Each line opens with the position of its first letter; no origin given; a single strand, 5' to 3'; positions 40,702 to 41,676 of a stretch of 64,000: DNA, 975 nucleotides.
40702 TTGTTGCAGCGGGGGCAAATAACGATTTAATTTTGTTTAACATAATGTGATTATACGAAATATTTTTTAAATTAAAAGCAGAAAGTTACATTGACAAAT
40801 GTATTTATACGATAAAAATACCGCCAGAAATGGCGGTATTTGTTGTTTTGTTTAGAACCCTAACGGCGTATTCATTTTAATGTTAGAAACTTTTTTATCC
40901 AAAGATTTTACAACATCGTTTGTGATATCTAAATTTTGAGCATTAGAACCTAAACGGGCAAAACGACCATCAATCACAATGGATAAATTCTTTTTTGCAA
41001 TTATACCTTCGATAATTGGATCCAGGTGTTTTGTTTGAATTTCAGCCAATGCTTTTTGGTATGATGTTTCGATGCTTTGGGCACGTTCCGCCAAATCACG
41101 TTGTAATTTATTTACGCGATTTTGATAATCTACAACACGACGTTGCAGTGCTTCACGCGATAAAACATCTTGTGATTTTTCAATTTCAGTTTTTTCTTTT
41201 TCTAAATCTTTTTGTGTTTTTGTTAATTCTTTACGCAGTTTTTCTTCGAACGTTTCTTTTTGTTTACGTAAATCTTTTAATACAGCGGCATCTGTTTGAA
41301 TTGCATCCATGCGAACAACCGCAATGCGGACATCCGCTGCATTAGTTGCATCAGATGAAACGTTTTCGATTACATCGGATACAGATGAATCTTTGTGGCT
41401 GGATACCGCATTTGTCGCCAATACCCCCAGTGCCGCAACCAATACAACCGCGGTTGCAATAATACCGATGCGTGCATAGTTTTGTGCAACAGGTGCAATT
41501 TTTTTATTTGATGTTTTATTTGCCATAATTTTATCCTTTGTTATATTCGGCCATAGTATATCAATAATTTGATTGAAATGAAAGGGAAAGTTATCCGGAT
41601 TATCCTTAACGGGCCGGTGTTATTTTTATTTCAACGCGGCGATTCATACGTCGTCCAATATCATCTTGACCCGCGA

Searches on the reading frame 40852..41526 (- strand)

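Call 53: search_protein_families(library=pfam, proteins=[window:40852-41526:-], max_evalue=0.01)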
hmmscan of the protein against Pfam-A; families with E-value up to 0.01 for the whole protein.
window:40852-41526:- (224 aa): 4 families
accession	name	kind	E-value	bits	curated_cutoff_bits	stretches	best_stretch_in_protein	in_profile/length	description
PF03938.19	OmpH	-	8.1e-17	62.2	32.4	1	67-209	1-141/141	Outer membrane protein (OmpH-like)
PF09762.14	CCDC93_CC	-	0.00023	20.7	30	1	71-153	201-283/429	CCDC93 coiled-coil domain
PF03885.18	DUF327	-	0.0045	17.4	25.8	1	77-157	11-91/143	Protein of unknown function (DUF327)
PF02601.20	Exonuc_VII_L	-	0.0057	16.6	35.9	1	72-165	170-264/315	Exonuclease VII, large subunit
